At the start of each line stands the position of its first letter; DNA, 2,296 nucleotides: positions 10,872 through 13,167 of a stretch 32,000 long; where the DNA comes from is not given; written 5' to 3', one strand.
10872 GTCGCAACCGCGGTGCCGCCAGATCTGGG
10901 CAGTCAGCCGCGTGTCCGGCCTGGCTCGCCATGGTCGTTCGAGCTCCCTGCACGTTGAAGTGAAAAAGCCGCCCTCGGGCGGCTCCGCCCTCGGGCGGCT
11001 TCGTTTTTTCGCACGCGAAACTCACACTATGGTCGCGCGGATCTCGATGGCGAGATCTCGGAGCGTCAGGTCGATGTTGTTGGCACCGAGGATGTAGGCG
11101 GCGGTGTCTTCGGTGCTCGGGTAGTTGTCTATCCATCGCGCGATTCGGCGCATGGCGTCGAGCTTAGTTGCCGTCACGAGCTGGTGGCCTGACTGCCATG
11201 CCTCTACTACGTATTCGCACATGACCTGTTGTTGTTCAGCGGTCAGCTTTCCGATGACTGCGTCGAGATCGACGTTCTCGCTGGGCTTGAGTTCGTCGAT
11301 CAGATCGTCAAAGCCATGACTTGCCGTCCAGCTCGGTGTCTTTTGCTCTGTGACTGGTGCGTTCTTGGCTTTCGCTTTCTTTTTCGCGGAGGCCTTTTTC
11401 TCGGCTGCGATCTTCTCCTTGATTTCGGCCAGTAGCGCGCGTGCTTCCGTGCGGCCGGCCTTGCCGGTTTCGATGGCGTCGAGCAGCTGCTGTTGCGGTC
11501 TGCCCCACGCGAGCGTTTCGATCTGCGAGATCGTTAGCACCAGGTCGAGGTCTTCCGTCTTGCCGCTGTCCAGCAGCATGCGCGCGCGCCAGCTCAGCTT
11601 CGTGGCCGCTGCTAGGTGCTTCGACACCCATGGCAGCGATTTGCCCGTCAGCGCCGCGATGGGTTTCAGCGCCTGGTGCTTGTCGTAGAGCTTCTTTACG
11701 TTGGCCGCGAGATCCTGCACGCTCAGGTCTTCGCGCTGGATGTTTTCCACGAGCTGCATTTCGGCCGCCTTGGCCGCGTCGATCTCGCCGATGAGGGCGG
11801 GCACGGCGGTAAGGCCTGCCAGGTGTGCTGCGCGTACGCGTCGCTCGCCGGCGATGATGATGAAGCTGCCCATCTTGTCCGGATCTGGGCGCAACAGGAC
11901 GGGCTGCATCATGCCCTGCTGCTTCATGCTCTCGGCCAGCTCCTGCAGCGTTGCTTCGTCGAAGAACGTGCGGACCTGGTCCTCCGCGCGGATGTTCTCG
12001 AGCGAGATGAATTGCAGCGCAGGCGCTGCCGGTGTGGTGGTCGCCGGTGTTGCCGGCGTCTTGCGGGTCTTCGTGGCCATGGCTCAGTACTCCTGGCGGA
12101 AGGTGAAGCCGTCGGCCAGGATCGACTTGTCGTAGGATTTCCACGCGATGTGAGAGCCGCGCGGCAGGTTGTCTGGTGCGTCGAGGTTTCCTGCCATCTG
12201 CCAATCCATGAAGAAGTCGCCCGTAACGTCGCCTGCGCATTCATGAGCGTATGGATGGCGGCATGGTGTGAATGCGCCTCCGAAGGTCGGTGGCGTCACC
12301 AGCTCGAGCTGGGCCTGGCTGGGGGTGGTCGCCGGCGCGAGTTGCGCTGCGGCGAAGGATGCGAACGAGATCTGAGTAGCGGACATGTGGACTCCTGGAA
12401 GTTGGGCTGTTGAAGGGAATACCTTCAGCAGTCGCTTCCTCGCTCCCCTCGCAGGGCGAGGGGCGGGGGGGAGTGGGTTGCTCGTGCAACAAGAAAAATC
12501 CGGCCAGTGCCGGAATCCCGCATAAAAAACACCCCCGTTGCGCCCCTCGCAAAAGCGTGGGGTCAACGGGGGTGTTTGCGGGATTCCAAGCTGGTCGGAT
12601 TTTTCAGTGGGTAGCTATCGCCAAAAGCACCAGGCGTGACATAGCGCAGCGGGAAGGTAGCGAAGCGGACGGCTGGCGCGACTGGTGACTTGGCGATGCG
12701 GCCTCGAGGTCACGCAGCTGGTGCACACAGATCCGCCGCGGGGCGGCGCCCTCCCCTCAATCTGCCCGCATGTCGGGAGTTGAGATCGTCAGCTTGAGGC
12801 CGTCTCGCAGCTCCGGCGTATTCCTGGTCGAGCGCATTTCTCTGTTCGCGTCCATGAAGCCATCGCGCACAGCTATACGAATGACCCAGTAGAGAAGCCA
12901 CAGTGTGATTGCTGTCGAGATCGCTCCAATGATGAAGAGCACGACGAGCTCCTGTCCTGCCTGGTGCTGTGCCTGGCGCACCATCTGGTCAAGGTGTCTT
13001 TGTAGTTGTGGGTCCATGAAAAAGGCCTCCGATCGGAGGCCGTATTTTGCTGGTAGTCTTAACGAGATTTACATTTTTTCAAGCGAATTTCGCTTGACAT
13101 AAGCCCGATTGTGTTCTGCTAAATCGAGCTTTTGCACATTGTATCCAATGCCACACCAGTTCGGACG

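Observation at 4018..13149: Complete-looking inovirus prophage lacking integrase and secretin, inserted between treY and the ankyrin/tatD operon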

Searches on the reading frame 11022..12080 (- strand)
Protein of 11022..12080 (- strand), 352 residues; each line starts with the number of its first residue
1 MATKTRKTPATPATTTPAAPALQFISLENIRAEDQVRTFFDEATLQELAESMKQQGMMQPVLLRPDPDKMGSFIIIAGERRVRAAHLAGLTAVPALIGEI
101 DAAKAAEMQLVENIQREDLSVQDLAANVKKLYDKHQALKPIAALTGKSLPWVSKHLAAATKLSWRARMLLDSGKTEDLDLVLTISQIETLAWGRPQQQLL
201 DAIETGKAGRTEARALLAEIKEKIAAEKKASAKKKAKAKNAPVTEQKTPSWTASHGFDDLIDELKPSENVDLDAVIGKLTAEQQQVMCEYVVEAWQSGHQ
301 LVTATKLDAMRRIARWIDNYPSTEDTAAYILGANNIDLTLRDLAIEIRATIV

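Call 5: search_protein_families(library=pfam, max_evalue=0.1, proteins=[window:11022-12080:-])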
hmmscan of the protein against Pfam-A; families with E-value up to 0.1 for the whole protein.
window:11022-12080:- (352 aa): 1 family
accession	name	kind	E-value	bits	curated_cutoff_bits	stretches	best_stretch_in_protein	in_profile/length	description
PF02195.25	ParB_N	-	3.9e-23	81.7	26.3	1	22-115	3-95/95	ParB N-terminal domain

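Call 20: search_protein_families(library=phrogs, max_evalue=0.01, proteins=[window:11022-12080:-])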
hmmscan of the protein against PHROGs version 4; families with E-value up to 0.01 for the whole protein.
window:11022-12080:- (352 aa): 24 families
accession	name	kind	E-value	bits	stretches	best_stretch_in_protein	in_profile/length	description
phrog_3264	-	DNA, RNA and nucleotide metabolism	1.4e-36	127.8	1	22-239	49-230/337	ParB-like partition protein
phrog_4715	-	DNA, RNA and nucleotide metabolism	1.3e-24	87.5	1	25-257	150-380/630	ParB-like partition protein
phrog_6218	-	DNA, RNA and nucleotide metabolism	2.1e-21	77.6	1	44-271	26-239/506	ParB-like partition protein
phrog_1033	-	DNA, RNA and nucleotide metabolism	6.1e-16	60.1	1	18-300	29-280/334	ParB-like partition protein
phrog_3951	-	unknown function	6.7e-13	49.8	1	23-185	19-168/301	-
phrog_723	-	DNA, RNA and nucleotide metabolism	5.9e-11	43.6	1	46-115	34-104/223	ParB-like partition protein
phrog_12047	-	DNA, RNA and nucleotide metabolism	2.5e-09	38.1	1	24-136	2-110/301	ParB-like partition nuclease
phrog_8071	-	DNA, RNA and nucleotide metabolism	1.6e-08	35.2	1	26-134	11-113/389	ParB-like partition protein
phrog_15982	-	unknown function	1.1e-07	32.3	1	24-87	30-91/453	-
phrog_18726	-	unknown function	5e-07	29.8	1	36-152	18-167/572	-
phrog_620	-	DNA, RNA and nucleotide metabolism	1.1e-05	26.6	1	41-113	28-95/217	ParB-like partition protein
phrog_498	-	other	1.2e-05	25.1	1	36-133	50-145/633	DNA methyltransferase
phrog_27290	-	unknown function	1.4e-05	25.1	1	21-85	29-89/517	-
phrog_21315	-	unknown function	2.1e-05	24.7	1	35-235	23-210/415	-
phrog_18056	-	DNA, RNA and nucleotide metabolism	5.7e-05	23.2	1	42-128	22-100/387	ParB-like partition nuclease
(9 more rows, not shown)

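Call 22: search_dna_similar(query=window:11022-12080:-, collection=phages, mode=protein, max_rows=15)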
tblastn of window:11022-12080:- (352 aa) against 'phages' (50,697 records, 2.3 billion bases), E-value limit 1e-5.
Records with a match: 83; places in all: 87; records where one place covers at least 80% of the query: 0.
Best place of each record, by identity: <60% 83.
By first word of the organism name: Bacteriophage 27; Gordonia 17; Acinetobacter 6; Listeria 6; Leptospira 5; Staphylococcus 4; Ochrobactrum 4; Enterococcus 2; Aphanizomenon 2; Variovorax 1; and 9 more.
By host as written in the record: - 37; Gordonia terrae 3612 16; Listeria monocytogenes 6; Staphylococcus aureus 4; Homo sapiens 2; Ochrobactrum anthropi 2; Ochrobactrum intermedium 2; Enterococcus faecalis 1; and 13 more.
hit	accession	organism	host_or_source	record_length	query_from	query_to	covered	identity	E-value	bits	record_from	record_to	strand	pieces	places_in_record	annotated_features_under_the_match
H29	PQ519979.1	Enterococcus phage IME_EF3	-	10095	35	200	47%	34.7%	1e-15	84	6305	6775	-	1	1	record has no annotation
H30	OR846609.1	Enterococcus phage Efs 1-1-1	Enterococcus faecalis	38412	35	200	47%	34.7%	2e-15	84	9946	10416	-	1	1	record has no annotation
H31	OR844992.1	Staphylococcus phage SA 1306 Kay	Staphylococcus aureus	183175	35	200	47%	33.7%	2e-14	81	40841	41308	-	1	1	record has no annotation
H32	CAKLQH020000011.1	Acinetobacter phage MD-2021a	not known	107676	31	153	35%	43.3%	1e-19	96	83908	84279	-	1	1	parB: putative ParB partition protein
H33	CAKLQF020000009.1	Acinetobacter phage MD-2021a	not known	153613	31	153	35%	43.3%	1e-19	96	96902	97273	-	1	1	parB: putative ParB partition protein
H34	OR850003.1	Staphylococcus phage SA 1298 Kay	Staphylococcus aureus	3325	35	174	40%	37.8%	1e-13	77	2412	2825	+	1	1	record has no annotation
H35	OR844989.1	Staphylococcus phage SA 1306 Kay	Staphylococcus aureus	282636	35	174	40%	37.8%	2e-13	77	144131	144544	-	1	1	record has no annotation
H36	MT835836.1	Bacteriophage sp.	human fecal samples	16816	35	178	41%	36.7%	2e-18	92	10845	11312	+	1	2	record has no annotation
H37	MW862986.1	Gordonia phage Phishy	Gordonia terrae 3612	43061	45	201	45%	33.5%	3e-8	61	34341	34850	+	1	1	46: ParB-like nuclease domain protein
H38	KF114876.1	Leptospira phage vB_LalZ_80412-LE1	frog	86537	37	189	43%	33.8%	2e-12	74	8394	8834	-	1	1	ParB-like protein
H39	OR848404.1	Listeria phage LM 4-14-1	Listeria monocytogenes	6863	22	173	43%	34.0%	3e-13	77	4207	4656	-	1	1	record has no annotation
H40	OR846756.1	Listeria phage LM 4-11-1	Listeria monocytogenes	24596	22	173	43%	34.0%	3e-13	77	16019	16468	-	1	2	record has no annotation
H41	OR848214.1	Listeria phage LM 4-14-1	Listeria monocytogenes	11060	22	173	43%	33.1%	5e-13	76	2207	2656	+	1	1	record has no annotation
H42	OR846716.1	Listeria phage LM 4-11-1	Listeria monocytogenes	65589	22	173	43%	33.1%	5e-13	76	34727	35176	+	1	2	record has no annotation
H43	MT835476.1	Bacteriophage sp.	human fecal samples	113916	35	156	35%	40.6%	8e-16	85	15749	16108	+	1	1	record has no annotation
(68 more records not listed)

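Call 44: search_protein_families(library=padloc, max_evalue=0.01, proteins=[window:11022-12080:-])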
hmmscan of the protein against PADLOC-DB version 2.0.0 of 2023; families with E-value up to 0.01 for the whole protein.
window:11022-12080:- (352 aa): 0 families

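Call 45: search_protein_families(library=ncbifam, max_evalue=0.01, proteins=[window:11022-12080:-])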
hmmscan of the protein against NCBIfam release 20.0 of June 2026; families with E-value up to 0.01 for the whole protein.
window:11022-12080:- (352 aa): 6 families
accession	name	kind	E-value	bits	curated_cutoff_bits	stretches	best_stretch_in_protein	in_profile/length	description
TIGR00180.1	parB_part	domain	2.6e-33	115.3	58.45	1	30-160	13-145/186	ParB/RepB/Spo0J family partition protein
TIGR04285.1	nucleoid_noc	exception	1.1e-27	97.1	315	1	23-156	3-135/255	nucleoid occlusion protein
TIGR03734.1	PRTRC_parB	hypoth_equivalog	2.9e-23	82.2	278.6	1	34-136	6-110/555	PRTRC system ParB family protein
TIGR03454.1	partition_RepB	equivalog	6.8e-15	55.3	201.5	1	40-162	83-204/325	plasmid partitioning protein RepB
NF010406.0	PRK13832.1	subfamily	1.8e-11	43.3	640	1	40-133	24-117/578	plasmid partitioning protein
NF010440.0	PRK13866.1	equivalog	6.3e-11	42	522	1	44-163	89-207/336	plasmid partitioning protein RepB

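Call 48: find_homologous_proteins(query=window:11022-12080:-, max_evalue=1e-10)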
Query window:11022-12080:- (352 aa): 1611 proteins with E <= 1e-10 among 8000 candidates; the best 120 are listed.
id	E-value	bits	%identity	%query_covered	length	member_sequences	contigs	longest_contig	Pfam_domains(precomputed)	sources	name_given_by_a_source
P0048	5.8e-221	750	100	100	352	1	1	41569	PF02195.27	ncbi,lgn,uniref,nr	ncbi:ParB/RepB/Spo0J family partition protein [Variovorax sp. CAN2819]|uniref:ParB/RepB/Spo0J family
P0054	4.4e-201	685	90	100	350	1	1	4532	PF02195.27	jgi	jgi:ParB family chromosome partitioning protein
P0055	2.6e-184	630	84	100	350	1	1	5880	PF02195.27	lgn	-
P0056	5.8e-152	524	84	82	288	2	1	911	PF02195.27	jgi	-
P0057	2.7e-139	482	64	100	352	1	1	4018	PF02195.27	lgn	-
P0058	4.6e-135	468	67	100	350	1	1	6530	PF02195.27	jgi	jgi:ParB/RepB/Spo0J family partition protein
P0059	3.3e-131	456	65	100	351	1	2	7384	PF02195.27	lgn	-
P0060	1.7e-124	434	64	94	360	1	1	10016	PF02195.27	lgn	-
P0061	5.4e-123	429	63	99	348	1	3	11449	PF02195.27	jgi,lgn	jgi:ParB/RepB/Spo0J family partition protein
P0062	9.6e-122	424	62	99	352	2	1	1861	PF02195.27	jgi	jgi:ParB/RepB/Spo0J family partition protein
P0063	5.1e-121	422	59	99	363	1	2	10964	PF02195.27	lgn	-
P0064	2.3e-117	410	60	100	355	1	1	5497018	PF02195.27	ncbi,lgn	-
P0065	2.1e-106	374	56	100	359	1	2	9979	PF02195.27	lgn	-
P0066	2.3e-84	302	47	100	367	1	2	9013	PF02195.27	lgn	-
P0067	1.1e-82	296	47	97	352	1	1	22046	PF02195.27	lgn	-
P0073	4.9e-80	287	46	100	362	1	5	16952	PF02195.27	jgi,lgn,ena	jgi:ParB/RepB/Spo0J family partition protein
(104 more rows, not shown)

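Call 49: find_encoding_contigs(protein=P0058, flank=8000, max_places=2)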
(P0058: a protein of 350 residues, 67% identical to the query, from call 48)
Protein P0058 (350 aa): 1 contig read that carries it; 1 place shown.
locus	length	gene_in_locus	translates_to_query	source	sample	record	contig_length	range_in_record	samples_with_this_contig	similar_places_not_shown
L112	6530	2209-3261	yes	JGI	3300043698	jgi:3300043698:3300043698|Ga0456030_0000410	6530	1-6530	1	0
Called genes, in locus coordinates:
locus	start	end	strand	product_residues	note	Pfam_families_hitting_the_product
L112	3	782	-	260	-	?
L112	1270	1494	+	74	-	-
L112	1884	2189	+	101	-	-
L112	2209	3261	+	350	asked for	PF02195:ParB_N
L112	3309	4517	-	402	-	PF05707:Zot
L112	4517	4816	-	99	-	PF10734:DUF2523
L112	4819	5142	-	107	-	-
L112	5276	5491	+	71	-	-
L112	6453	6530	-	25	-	?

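Call 50: find_encoding_contigs(protein=P0064, flank=10000, max_places=2)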
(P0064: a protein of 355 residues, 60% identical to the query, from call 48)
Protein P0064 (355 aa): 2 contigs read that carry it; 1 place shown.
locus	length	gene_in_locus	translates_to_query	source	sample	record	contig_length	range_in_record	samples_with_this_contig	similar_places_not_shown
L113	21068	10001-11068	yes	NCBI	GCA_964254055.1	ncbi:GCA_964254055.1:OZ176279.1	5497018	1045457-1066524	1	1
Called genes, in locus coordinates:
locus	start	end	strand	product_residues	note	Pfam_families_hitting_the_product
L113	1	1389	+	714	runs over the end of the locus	PF05140:ResB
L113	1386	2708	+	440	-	PF01578:Cytochrom_C_asm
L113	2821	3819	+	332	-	PF00174:Oxidored_molyb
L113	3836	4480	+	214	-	PF01794:Ferric_reduct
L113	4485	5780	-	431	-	PF00278:Orn_DAP_Arg_deC, PF01168:Ala_racemase_N (faint), PF02784:Orn_Arg_deC_N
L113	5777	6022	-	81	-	PF13627:LptM_cons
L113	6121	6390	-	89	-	-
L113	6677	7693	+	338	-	-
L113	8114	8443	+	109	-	-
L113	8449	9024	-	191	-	PF00239:Resolvase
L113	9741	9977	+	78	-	-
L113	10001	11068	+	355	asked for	PF02195:ParB_N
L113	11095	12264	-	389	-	PF05707:Zot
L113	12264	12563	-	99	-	PF10734:DUF2523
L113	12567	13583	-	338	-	-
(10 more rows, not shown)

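Call 51: find_encoding_contigs(protein=P0073, flank=10000, max_places=3)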
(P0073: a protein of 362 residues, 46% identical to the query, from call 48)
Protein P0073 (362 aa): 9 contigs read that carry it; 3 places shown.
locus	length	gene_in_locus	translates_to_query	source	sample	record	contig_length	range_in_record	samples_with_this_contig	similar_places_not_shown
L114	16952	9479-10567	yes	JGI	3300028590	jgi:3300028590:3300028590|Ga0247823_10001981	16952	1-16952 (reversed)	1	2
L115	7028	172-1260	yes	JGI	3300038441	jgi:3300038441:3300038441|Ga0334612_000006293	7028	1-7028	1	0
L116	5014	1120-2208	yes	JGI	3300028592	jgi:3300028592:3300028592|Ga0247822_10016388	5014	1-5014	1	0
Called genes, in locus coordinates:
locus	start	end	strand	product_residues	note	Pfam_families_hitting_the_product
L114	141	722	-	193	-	PF00239:Resolvase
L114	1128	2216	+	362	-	PF02195:ParB_N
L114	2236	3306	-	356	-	PF05707:Zot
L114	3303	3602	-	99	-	PF10734:DUF2523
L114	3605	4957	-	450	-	-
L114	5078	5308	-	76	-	PF05356:Phage_Coat_B (weak)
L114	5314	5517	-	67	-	-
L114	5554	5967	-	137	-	-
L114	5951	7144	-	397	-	PF05144:Phage_CRI, PF05155:G2P_X_C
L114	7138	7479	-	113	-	-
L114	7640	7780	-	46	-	-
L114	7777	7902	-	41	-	-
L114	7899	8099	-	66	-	-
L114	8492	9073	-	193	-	PF00239:Resolvase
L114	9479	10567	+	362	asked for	PF02195:ParB_N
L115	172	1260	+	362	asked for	PF02195:ParB_N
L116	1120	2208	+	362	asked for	PF02195:ParB_N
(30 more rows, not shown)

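Call 65: search_solved_structures(query=window:11022-12080:-, max_evalue=0.001)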
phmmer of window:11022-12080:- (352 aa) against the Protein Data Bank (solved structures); distinct sequences matched with E-value up to 0.001: 11.
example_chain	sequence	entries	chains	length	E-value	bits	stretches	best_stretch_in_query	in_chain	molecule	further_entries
6t1f_A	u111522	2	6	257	2.3e-24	89.7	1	31-155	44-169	Chromosome-partitioning protein ParB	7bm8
7bnk_A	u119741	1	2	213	3.9e-24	89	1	27-154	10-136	ParB family protein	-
7bnr_A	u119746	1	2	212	2.6e-23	86.3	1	27-153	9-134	ParB family protein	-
7o0n_A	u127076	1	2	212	2.8e-23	86.2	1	27-154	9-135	ParB family protein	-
6sdk_A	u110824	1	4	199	1.1e-20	77.7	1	27-160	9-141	Stage 0 sporulation protein J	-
1vz0_A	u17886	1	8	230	6.6e-20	75.1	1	26-193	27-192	Chromosome-partitioning protein Spo0J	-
4umk_A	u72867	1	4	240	1.1e-19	74.4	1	35-162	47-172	PROBABLE CHROMOSOME-PARTITIONING PROTEIN PARB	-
7ng0_A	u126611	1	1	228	3.2e-16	63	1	34-157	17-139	Nucleoid occlusion protein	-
7nfu_A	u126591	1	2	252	5.2e-16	62.3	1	34-157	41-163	Nucleoid occlusion protein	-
7ol9_A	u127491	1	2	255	5.5e-13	52.4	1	35-153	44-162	Nucleoid occlusion protein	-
8qa8_A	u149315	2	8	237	4.5e-11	46.1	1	40-197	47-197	Transcriptional repressor protein KorB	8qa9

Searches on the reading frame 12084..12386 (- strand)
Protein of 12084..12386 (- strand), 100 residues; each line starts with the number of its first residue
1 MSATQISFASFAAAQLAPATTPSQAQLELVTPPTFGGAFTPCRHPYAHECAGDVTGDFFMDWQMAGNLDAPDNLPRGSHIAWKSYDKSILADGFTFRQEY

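Call 20: search_protein_families(library=phrogs, max_evalue=0.01, proteins=[window:12084-12386:-])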
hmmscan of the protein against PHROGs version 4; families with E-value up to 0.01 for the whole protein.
window:12084-12386:- (100 aa): 0 families

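Call 44: search_protein_families(library=padloc, max_evalue=0.01, proteins=[window:12084-12386:-])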
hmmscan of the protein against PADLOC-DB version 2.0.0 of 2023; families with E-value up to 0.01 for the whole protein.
window:12084-12386:- (100 aa): 0 families

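Call 45: search_protein_families(library=ncbifam, max_evalue=0.01, proteins=[window:12084-12386:-])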
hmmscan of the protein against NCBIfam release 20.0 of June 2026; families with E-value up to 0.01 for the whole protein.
window:12084-12386:- (100 aa): 0 families

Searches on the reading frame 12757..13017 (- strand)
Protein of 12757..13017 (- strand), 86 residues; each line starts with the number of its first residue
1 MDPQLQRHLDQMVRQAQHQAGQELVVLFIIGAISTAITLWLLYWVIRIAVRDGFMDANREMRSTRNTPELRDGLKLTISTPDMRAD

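Call 5: search_protein_families(library=pfam, max_evalue=0.1, proteins=[window:12757-13017:-])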
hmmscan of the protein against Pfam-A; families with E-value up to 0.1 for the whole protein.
window:12757-13017:- (86 aa): 2 families
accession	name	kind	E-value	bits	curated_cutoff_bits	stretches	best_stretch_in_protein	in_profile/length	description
PF19483.4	DUF6019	-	0.0008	19.9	23.6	1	35-72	12-49/63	Family of unknown function (DUF6019)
PF10445.14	DUF2456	-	0.059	13.9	25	1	24-54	25-55/95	Protein of unknown function (DUF2456)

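Call 20: search_protein_families(library=phrogs, max_evalue=0.01, proteins=[window:12757-13017:-])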
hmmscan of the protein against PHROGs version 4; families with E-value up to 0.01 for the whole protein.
window:12757-13017:- (86 aa): 0 families

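Call 44: search_protein_families(library=padloc, max_evalue=0.01, proteins=[window:12757-13017:-])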
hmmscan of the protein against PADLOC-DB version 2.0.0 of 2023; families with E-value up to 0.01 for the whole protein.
window:12757-13017:- (86 aa): 0 families

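Call 45: search_protein_families(library=ncbifam, max_evalue=0.01, proteins=[window:12757-13017:-])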
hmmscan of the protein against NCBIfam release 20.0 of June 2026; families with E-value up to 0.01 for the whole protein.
window:12757-13017:- (86 aa): 0 families
